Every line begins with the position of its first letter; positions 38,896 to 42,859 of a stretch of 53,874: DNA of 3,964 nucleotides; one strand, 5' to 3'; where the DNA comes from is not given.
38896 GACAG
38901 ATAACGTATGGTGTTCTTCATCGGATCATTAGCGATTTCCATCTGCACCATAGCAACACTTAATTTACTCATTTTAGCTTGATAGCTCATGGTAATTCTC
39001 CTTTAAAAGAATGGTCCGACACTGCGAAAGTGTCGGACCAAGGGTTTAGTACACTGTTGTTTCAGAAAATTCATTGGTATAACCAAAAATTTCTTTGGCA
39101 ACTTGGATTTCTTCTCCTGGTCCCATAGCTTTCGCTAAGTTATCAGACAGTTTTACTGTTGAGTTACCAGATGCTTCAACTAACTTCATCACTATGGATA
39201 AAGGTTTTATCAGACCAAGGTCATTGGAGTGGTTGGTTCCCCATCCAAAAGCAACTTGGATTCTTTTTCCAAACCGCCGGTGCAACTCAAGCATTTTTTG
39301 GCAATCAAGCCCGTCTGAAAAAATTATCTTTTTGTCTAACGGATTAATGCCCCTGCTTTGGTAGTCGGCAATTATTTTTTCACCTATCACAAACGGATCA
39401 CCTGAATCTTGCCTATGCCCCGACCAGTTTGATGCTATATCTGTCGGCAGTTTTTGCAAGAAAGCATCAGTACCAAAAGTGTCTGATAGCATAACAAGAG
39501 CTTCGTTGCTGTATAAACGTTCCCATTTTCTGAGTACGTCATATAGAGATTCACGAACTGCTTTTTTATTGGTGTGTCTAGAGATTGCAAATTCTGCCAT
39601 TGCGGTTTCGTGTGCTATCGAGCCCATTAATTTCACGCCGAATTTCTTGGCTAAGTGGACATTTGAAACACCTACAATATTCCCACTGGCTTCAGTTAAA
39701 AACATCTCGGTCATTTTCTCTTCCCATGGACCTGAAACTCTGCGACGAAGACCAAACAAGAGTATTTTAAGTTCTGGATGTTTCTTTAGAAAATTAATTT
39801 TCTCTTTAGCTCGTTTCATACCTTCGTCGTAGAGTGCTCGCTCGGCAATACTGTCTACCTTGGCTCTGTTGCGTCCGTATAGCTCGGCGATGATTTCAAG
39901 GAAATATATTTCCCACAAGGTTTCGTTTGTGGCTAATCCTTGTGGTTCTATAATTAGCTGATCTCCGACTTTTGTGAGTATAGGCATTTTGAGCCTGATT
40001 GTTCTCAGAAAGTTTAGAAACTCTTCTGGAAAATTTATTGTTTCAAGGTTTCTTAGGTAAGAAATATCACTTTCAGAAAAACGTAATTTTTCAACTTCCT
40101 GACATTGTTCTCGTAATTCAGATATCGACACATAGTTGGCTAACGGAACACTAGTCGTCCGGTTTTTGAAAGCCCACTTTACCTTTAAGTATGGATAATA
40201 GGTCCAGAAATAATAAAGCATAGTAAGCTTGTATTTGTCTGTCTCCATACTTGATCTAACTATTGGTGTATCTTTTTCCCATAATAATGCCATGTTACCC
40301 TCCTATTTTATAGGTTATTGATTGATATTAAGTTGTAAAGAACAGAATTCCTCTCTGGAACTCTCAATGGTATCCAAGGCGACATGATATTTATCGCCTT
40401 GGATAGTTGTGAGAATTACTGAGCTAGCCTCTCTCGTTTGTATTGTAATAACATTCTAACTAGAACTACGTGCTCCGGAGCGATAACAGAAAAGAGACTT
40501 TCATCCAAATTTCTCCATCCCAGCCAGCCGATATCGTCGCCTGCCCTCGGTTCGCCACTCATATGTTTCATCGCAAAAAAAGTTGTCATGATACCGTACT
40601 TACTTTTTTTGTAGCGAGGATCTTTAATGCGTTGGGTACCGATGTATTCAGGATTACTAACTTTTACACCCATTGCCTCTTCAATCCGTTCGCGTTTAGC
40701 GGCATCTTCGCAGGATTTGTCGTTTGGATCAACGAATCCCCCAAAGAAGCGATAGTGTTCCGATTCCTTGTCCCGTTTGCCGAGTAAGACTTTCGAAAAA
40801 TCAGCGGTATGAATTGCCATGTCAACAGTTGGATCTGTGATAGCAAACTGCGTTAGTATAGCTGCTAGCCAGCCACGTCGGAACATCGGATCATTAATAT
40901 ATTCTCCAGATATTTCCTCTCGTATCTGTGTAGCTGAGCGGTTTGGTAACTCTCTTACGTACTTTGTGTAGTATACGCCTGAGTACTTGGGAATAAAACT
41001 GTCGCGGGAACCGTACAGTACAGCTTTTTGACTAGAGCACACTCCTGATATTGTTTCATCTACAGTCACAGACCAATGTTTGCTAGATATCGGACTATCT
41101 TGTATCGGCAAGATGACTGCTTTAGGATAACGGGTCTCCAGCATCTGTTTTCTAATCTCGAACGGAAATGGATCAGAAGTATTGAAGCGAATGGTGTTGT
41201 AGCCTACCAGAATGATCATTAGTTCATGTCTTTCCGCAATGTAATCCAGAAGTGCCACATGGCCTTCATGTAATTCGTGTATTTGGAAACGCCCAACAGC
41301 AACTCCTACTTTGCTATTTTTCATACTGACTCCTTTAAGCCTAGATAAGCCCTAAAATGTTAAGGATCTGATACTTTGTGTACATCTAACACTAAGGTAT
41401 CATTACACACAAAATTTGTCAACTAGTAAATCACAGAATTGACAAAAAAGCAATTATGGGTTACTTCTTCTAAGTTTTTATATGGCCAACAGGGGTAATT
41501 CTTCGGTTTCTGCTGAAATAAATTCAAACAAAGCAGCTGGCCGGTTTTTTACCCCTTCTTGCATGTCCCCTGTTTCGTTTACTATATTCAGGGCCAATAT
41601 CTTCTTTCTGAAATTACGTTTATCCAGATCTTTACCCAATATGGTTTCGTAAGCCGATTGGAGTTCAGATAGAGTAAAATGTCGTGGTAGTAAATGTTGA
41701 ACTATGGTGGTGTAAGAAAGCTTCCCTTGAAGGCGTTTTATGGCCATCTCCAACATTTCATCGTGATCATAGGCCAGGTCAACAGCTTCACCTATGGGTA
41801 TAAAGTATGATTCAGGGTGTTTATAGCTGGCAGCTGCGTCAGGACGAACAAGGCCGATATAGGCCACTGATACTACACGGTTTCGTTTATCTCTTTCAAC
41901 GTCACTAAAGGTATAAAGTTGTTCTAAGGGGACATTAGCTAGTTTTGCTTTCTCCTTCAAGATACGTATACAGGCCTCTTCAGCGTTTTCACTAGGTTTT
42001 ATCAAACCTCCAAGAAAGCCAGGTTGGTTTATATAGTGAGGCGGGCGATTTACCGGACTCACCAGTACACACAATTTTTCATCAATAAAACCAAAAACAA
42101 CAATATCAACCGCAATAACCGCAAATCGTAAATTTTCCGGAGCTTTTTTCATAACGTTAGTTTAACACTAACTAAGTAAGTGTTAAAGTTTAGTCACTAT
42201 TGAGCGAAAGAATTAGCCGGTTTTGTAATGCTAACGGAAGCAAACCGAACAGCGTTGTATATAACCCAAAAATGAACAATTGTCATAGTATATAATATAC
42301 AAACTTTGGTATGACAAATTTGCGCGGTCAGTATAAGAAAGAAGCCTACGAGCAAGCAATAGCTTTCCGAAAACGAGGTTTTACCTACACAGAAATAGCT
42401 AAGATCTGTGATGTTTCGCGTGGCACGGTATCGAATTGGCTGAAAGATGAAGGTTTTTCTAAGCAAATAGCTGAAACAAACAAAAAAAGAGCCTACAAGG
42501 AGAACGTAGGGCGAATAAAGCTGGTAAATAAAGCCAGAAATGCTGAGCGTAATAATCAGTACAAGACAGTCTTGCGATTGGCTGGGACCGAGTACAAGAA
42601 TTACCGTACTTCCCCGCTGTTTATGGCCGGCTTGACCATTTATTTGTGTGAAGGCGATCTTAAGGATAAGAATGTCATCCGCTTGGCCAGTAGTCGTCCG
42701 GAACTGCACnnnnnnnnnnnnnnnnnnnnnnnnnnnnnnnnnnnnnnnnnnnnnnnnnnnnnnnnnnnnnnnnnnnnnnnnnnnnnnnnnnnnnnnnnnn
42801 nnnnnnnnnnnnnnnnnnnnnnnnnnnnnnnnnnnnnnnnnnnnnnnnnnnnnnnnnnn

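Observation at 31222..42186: Island coupling a vWA/PP2C/kinase (TerY-P-type) triad and an ADP-ribosylglycohydrolase to a complete, NrtR-associated nicotinamide-to-NAD+ salvage route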

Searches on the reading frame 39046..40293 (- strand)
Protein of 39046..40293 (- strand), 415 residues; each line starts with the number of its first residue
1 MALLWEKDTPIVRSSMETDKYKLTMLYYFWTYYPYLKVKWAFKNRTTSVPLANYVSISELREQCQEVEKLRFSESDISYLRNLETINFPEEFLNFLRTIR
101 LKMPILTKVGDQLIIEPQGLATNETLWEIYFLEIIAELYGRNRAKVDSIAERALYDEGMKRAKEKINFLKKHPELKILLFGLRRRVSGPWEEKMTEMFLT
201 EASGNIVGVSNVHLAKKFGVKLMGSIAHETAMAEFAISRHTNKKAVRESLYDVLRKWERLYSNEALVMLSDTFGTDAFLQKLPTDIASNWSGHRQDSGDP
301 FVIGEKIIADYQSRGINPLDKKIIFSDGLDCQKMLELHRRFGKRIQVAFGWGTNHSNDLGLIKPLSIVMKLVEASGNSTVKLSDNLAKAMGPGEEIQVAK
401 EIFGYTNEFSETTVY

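Call 4: search_protein_families(library=pfam, proteins=[window:39046-40293:-], max_evalue=0.01)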
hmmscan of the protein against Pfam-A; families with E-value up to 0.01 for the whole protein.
window:39046-40293:- (415 aa): 2 families
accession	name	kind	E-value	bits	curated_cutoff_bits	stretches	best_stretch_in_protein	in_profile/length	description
PF04095.22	NAPRTase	-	4e-46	158.1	20.8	1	179-403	5-235/239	Nicotinate phosphoribosyltransferase (NAPRTase) family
PF17767.7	NAPRTase_N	-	1.1e-20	74.7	32.6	1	16-135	1-124/125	Nicotinate phosphoribosyltransferase (NAPRTase) N-terminal domain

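Call 5: search_protein_families(library=ncbifam, proteins=[window:39046-40293:-], max_evalue=0.01)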
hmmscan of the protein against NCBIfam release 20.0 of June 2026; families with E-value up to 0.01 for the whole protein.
window:39046-40293:- (415 aa): 8 families
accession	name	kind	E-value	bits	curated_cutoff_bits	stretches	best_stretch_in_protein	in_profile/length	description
NF003704.0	PRK05321.1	subfamily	4.1e-112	375.1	379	1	7-407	5-393/398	nicotinate phosphoribosyltransferase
TIGR01514.1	NAPRTase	equivalog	1.3e-88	297.8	269.55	1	11-405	1-397/399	nicotinate phosphoribosyltransferase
TIGR01513.1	NAPRTase_put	equivalog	2e-20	73.2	297.4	2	204-394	171-348/452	nicotinate phosphoribosyltransferase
NF006694.0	PRK09243.1-1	equivalog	1.3e-15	57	663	2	16-117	9-108/485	nicotinate phosphoribosyltransferase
NF006696.0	PRK09243.1-3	equivalog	2.1e-15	56.3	503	2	176-394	157-355/451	nicotinate phosphoribosyltransferase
NF006695.0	PRK09243.1-2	equivalog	1.4e-14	53.6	469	2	14-107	6-97/480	nicotinate phosphoribosyltransferase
NF009131.0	PRK12484.1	equivalog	1.1e-12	47.5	330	2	200-394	172-350/455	nicotinate phosphoribosyltransferase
NF006697.0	PRK09243.1-4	equivalog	9.3e-10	37.7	776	1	16-395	11-361/488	nicotinate phosphoribosyltransferase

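Call 8: search_protein_families(library=phrogs, proteins=[window:39046-40293:-], max_evalue=0.001)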
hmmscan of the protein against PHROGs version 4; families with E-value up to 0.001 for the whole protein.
window:39046-40293:- (415 aa): 1 family
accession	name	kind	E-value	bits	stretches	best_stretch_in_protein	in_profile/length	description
phrog_448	-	other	1.4e-12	48.2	1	9-385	10-429/500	nicotinamide phosphoribosyl transferase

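Call 12: search_protein_families(library=padloc, proteins=[window:39046-40293:-], max_evalue=0.01)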
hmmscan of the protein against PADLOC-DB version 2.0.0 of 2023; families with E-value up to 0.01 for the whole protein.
window:39046-40293:- (415 aa): 0 families

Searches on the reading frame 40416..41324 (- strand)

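Call 4: search_protein_families(library=pfam, proteins=[window:40416-41324:-], max_evalue=0.01)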
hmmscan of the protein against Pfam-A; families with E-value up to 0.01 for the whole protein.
window:40416-41324:- (302 aa): 2 families
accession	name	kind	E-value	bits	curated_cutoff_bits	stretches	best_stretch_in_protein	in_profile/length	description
PF00293.34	NUDIX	-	6.4e-08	33.1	21.1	1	174-276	12-118/134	NUDIX domain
PF01467.32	CTP_transf_like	-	0.0014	19.2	21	1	9-64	2-56/133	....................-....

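Call 5: search_protein_families(library=ncbifam, proteins=[window:40416-41324:-], max_evalue=0.01)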
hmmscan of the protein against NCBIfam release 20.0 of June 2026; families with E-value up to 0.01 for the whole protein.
window:40416-41324:- (302 aa): 9 families
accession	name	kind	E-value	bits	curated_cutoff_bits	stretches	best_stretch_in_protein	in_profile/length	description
NF003786.0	PRK05379.1-2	equivalog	1.6e-10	40.8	397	1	7-155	17-168/354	bifunctional nicotinamide-nucleotide adenylyltransferase/Nudix hydroxylase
NF003787.0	PRK05379.1-4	equivalog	1.5e-09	37.3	449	1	8-96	13-104/346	bifunctional nicotinamide-nucleotide adenylyltransferase/Nudix hydroxylase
NF003791.0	PRK05379.2-3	equivalog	4.4e-08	32.7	409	1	5-109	6-114/340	bifunctional nicotinamide-nucleotide adenylyltransferase/Nudix hydroxylase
NF002243.0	PRK01153.1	subfamily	2.1e-06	27.5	127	1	7-78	3-79/175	nicotinamide-nucleotide adenylyltransferase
NF001299.0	PRK00241.1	equivalog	4.4e-06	26.4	158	1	159-252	130-214/263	NAD(+) diphosphatase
NF003788.0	PRK05379.1-5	equivalog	1.4e-05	24.5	354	0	8-98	9-101/351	bifunctional nicotinamide-nucleotide adenylyltransferase/Nudix hydroxylase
NF003785.0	PRK05379.1-1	equivalog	0.00012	21.4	418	1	6-65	4-61/347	bifunctional nicotinamide-nucleotide adenylyltransferase/Nudix hydroxylase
TIGR01527.1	arch_NMN_Atrans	equivalog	0.0018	17.8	181.2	1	7-63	2-56/167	nicotinamide-nucleotide adenylyltransferase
TIGR00125.1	cyt_tran_rel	domain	0.0036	17.4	27.7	0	6-60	1-54/65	adenylyltransferase/cytidyltransferase family protein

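Call 8: search_protein_families(library=phrogs, proteins=[window:40416-41324:-], max_evalue=0.001)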
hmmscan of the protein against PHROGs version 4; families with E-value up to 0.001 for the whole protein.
window:40416-41324:- (302 aa): 2 families
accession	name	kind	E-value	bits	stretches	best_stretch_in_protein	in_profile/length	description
phrog_1198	-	other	4.2e-07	31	1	169-277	42-151/253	MutT/NUDIX hydrolase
phrog_395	-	other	4.2e-07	31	1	2-100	9-104/373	cytidyltransferase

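Call 12: search_protein_families(library=padloc, proteins=[window:40416-41324:-], max_evalue=0.01)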
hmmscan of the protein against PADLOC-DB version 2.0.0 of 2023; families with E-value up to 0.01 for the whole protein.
window:40416-41324:- (302 aa): 0 families

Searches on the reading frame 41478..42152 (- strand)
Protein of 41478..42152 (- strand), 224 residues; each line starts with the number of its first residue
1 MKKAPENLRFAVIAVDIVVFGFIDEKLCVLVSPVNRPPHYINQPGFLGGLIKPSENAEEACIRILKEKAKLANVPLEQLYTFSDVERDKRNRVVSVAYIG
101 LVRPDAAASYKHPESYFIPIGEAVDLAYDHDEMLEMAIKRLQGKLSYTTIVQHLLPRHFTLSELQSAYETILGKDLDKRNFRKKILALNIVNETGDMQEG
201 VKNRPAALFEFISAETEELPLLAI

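Call 4: search_protein_families(library=pfam, proteins=[window:41478-42152:-], max_evalue=0.01)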
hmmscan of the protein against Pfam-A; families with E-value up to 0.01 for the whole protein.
window:41478-42152:- (224 aa): 3 families
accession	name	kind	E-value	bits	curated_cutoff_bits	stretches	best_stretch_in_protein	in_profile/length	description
PF21906.2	NrtR_WHD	-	8.6e-25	87.1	27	1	153-211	3-61/61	NrtR DNA-binding winged helix domain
PF19368.5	AraR_C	-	9.7e-12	45.4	23.8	1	147-213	1-68/82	AraR C-terminal winged HTH domain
PF00293.34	NUDIX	-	3.5e-06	27.5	21.1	1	14-109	5-102/134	NUDIX domain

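Call 5: search_protein_families(library=ncbifam, proteins=[window:41478-42152:-], max_evalue=0.01)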
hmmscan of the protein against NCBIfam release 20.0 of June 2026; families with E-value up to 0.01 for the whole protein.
window:41478-42152:- (224 aa): 1 family
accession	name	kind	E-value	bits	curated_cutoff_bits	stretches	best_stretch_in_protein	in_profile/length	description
NF050029.2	TransRepNtr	equivalog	1.3e-31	109.9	400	1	11-213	20-227/245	ADPR responsive transcriptional repressor NtrR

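Call 8: search_protein_families(library=phrogs, proteins=[window:41478-42152:-], max_evalue=0.001)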
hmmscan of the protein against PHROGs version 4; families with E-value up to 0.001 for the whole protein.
window:41478-42152:- (224 aa): 1 family
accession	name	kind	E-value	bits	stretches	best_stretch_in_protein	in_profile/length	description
phrog_1198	-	other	2.9e-09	38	1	21-194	46-234/253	MutT/NUDIX hydrolase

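Call 12: search_protein_families(library=padloc, proteins=[window:41478-42152:-], max_evalue=0.01)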
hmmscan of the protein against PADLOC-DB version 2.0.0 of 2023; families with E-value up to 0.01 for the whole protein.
window:41478-42152:- (224 aa): 0 families

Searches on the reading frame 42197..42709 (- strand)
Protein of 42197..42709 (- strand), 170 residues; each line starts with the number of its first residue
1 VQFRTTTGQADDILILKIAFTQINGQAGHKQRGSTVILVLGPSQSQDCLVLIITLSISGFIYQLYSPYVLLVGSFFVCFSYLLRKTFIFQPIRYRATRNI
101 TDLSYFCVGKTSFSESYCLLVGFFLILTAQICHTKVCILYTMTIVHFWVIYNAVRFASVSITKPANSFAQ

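Call 4: search_protein_families(library=pfam, proteins=[window:42197-42709:-], max_evalue=0.01)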
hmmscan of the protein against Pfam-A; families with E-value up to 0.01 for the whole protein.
window:42197-42709:- (170 aa): 1 family
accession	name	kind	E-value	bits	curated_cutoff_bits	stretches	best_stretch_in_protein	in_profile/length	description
PF00860.26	Xan_ur_permease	-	0.0044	16.2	27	1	14-128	131-244/389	Permease family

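Call 5: search_protein_families(library=ncbifam, proteins=[window:42197-42709:-], max_evalue=0.01)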
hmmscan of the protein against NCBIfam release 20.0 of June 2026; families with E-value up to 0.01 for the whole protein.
window:42197-42709:- (170 aa): 0 families
